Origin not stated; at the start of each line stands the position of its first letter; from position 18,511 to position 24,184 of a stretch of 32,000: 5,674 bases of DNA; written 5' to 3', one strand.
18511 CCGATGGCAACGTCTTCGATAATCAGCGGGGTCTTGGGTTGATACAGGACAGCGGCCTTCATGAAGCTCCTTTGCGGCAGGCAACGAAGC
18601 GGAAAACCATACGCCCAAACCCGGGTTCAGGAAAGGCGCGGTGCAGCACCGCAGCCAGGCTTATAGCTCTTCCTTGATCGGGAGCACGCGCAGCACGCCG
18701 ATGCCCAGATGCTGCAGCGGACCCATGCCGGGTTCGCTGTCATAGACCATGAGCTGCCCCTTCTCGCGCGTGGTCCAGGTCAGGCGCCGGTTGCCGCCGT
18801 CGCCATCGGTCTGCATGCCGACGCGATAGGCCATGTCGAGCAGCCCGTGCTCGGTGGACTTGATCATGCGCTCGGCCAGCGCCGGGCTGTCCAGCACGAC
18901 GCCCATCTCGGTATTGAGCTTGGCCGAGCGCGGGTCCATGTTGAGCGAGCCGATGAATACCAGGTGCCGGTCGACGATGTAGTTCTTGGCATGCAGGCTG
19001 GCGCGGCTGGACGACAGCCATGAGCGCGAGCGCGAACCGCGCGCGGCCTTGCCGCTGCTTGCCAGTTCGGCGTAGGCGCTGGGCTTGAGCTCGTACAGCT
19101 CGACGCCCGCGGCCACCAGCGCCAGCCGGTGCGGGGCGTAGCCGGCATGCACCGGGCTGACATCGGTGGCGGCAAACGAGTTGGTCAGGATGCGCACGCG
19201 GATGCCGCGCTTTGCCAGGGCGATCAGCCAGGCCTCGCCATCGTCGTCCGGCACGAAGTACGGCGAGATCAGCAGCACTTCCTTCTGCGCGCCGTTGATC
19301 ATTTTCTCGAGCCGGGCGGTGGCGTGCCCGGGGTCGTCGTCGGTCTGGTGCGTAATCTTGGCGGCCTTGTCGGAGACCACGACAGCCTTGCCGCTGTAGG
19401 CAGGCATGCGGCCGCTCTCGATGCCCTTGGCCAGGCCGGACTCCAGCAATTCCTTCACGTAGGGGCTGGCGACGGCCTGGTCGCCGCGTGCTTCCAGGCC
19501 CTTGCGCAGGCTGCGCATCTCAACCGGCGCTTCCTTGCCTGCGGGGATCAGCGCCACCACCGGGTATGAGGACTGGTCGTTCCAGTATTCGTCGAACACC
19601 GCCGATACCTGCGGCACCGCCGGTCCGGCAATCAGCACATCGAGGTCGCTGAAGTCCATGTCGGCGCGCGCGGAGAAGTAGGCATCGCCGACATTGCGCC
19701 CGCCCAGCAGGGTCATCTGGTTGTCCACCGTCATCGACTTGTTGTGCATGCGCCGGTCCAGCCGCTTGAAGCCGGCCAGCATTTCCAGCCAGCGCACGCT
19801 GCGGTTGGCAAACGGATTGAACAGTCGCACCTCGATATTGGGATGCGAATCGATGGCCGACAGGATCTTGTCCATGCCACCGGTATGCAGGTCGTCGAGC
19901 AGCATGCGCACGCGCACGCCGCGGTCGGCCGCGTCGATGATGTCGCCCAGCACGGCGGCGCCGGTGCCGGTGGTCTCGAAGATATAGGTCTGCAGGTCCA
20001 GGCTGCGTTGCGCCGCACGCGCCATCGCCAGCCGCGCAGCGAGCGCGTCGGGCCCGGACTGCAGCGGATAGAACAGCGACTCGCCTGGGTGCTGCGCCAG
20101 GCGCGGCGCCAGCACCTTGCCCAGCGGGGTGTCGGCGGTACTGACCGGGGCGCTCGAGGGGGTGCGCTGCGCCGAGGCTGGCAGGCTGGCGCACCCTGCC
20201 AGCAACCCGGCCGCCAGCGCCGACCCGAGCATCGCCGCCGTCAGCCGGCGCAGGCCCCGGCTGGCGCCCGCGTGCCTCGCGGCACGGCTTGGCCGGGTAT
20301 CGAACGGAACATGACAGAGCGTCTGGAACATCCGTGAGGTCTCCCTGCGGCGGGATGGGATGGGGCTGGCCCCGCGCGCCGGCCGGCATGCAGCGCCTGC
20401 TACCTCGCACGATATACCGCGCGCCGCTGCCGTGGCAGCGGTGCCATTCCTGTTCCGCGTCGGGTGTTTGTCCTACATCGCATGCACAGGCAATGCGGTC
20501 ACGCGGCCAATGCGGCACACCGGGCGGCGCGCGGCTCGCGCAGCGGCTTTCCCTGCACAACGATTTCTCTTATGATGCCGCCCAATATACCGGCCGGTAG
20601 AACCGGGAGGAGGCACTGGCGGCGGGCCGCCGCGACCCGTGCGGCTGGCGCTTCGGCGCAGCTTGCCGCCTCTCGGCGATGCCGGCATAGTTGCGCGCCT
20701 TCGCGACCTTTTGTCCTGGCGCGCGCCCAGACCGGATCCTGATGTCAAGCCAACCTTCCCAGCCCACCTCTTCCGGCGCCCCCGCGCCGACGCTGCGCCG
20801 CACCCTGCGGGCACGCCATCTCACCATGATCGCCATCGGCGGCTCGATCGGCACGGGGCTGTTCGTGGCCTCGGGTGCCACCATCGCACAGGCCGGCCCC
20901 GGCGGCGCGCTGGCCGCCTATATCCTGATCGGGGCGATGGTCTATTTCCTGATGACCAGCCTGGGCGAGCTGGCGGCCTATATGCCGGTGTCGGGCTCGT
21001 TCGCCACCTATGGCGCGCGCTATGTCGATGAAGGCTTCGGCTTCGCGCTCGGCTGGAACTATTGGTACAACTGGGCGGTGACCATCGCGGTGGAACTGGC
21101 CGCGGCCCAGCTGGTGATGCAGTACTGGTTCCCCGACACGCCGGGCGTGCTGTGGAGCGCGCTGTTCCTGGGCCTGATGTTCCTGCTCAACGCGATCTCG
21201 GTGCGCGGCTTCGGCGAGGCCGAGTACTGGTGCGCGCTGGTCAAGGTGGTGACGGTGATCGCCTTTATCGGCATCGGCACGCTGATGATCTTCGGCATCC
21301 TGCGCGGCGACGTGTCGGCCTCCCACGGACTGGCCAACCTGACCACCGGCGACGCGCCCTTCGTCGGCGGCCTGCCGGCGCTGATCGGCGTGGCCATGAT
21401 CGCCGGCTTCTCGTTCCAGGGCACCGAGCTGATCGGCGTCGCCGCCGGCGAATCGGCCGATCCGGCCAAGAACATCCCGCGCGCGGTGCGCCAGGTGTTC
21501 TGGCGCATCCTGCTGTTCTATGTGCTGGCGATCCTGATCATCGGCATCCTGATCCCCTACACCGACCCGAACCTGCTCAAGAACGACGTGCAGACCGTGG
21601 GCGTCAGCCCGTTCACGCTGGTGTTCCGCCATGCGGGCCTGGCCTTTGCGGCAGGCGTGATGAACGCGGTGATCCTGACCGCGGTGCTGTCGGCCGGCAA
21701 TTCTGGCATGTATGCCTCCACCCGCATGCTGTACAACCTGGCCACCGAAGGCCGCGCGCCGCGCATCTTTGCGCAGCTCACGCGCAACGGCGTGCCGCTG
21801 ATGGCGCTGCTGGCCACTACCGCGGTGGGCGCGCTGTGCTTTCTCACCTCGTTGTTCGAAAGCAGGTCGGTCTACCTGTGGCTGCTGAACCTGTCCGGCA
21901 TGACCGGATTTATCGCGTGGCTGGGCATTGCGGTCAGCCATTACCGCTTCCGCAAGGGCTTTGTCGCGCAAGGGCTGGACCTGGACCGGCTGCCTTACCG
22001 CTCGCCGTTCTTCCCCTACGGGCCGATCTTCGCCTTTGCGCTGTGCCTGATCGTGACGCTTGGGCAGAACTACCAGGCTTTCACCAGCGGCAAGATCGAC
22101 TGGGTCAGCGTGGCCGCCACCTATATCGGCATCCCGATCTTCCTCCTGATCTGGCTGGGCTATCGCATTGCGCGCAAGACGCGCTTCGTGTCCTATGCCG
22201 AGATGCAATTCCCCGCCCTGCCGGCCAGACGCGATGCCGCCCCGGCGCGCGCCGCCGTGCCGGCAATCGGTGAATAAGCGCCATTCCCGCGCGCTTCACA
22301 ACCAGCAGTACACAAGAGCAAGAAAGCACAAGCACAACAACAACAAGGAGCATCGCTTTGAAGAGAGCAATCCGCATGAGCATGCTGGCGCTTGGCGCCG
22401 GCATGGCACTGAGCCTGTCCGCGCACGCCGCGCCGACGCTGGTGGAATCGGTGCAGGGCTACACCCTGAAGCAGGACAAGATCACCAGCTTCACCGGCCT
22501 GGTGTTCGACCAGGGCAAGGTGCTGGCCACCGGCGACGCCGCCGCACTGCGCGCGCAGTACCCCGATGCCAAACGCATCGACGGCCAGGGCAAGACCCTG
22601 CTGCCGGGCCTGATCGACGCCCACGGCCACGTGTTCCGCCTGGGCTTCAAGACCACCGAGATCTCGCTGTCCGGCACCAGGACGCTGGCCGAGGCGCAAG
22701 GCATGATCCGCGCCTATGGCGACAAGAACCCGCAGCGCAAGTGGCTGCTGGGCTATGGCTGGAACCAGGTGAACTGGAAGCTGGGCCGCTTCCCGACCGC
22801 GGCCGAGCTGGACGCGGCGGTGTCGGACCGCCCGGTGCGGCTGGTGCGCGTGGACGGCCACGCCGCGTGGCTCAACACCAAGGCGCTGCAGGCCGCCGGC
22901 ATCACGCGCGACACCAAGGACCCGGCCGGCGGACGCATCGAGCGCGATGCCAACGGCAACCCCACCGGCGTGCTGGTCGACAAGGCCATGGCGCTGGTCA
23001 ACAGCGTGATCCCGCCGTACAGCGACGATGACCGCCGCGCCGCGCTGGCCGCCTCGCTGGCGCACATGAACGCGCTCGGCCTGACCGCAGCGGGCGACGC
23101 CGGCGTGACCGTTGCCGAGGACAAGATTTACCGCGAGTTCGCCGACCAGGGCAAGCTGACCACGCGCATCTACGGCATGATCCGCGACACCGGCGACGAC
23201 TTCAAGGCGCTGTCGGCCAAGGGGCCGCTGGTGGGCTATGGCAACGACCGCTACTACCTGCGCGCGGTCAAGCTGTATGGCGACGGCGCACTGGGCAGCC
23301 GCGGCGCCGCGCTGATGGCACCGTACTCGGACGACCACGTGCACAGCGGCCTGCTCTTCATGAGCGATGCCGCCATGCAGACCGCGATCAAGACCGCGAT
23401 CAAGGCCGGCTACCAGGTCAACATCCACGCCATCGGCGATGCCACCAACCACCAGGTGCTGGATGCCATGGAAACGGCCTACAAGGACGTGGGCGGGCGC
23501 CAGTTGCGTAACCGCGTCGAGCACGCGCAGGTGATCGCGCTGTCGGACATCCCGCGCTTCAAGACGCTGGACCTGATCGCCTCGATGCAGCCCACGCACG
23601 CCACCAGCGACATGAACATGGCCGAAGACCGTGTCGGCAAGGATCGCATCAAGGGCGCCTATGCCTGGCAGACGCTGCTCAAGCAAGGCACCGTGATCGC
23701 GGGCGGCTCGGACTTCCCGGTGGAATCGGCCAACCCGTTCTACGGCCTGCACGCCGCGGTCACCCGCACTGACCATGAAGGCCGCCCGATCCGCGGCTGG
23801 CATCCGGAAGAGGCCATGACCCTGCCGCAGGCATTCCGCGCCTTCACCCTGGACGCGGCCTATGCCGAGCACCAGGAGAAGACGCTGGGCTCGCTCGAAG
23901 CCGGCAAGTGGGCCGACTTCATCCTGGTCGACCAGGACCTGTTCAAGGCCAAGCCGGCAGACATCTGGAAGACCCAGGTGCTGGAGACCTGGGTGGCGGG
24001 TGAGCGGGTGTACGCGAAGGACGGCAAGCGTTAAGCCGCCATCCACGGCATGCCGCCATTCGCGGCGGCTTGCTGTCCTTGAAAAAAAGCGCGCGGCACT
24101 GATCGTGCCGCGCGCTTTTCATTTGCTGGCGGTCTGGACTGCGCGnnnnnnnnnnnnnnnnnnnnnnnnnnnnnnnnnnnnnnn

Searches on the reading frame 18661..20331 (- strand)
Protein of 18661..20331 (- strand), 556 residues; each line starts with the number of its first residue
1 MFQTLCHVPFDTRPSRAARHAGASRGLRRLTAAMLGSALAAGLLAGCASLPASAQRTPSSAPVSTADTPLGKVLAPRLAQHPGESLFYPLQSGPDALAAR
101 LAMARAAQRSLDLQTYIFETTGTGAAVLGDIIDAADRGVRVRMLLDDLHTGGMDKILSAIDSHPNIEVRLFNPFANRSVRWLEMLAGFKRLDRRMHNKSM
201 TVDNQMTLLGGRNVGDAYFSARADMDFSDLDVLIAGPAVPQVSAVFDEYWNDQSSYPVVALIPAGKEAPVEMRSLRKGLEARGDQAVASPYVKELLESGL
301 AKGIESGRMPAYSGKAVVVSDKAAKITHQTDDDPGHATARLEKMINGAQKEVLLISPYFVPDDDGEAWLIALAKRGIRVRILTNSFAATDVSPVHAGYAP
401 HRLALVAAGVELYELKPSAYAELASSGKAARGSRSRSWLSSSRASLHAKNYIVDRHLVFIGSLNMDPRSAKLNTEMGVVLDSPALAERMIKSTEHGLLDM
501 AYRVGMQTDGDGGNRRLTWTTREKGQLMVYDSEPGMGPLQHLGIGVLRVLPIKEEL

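Call 6: search_protein_families(library=ncbifam, proteins=[window:18661-20331:-])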
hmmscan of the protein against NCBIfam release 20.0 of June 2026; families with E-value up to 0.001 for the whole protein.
window:18661-20331:- (556 aa): 6 families
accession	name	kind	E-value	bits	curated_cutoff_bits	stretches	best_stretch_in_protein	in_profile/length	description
TIGR04265.1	bac_cardiolipin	equivalog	8e-32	110.8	290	3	93-256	127-283/483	cardiolipin synthase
NF008427.0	PRK11263.1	equivalog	1.1e-22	80.7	281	1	95-416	19-285/409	cardiolipin synthase ClsB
NF009107.0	PRK12452.1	equivalog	1.8e-22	79.8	787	2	91-252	146-300/509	cardiolipin synthase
NF038319.1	DISARM_DrmC_I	equivalog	3.7e-20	72.5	133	2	337-490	95-228/236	DISARM system phospholipase D-like protein DrmC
NF006946.0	PRK09428.1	equivalog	4.7e-07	29.1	314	1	341-486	256-396/451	CDP-diacylglycerol--serine O-phosphatidyltransferase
NF010492.0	PRK13912.1-3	equivalog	1.2e-06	28.2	297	0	94-219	33-145/178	nuclease NucT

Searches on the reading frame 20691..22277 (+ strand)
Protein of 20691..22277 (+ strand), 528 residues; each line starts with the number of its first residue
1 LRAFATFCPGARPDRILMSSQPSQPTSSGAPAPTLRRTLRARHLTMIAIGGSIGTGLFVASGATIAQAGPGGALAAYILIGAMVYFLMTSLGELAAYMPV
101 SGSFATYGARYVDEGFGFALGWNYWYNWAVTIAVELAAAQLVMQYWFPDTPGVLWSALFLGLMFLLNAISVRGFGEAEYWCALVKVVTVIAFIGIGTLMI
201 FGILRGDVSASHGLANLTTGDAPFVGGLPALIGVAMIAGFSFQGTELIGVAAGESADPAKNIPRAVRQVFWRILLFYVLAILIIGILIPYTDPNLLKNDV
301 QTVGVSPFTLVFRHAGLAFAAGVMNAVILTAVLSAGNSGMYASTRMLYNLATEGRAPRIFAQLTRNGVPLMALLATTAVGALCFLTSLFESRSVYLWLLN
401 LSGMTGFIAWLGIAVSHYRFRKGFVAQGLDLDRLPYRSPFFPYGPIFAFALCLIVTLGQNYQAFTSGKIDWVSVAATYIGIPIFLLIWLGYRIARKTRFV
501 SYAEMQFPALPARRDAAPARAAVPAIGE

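Call 85: search_protein_families(library=pfam, proteins=[window:20691-22277:+], max_evalue=0.00001)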
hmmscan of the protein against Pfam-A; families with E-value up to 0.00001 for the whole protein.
window:20691-22277:+ (528 aa): 2 families
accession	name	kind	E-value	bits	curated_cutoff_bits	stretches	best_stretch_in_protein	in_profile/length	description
PF00324.27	AA_permease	-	2.7e-148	495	24.6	1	43-500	1-466/470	Amino acid permease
PF13520.12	AA_permease_2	-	3.1e-37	129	27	1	44-456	6-402/427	Amino acid permease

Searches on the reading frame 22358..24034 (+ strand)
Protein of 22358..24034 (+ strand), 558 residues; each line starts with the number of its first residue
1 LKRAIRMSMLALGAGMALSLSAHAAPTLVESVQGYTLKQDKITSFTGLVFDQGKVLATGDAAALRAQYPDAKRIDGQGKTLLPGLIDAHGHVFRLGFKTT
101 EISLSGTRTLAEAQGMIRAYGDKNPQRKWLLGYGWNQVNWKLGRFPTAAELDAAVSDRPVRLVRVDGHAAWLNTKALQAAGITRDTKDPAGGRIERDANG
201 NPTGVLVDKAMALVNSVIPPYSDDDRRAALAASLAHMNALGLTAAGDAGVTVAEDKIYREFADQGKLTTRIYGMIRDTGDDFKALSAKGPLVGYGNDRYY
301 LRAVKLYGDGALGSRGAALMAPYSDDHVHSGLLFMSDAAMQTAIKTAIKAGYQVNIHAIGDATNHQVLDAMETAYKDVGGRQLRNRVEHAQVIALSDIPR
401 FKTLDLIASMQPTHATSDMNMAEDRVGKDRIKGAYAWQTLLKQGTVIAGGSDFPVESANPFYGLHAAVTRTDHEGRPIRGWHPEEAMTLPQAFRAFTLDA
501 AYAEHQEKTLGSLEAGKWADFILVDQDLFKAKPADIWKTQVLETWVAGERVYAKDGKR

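Call 85: search_protein_families(library=pfam, proteins=[window:22358-24034:+], max_evalue=0.00001)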
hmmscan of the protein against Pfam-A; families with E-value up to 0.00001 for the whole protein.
window:22358-24034:+ (558 aa): 3 families
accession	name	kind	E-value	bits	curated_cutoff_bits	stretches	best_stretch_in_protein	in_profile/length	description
PF07969.17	Amidohydro_3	-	8.4e-111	372.2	29.7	1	74-552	3-472/472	Amidohydrolase family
PF01979.26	Amidohydro_1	-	7.3e-11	42.3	25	1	336-551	133-345/345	Amidohydrolase family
PF22039.1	HUTI_composite_bact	-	9.3e-07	28.8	25.5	1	48-71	3-26/26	Imidazolonepropionase-like composite domain, bacteria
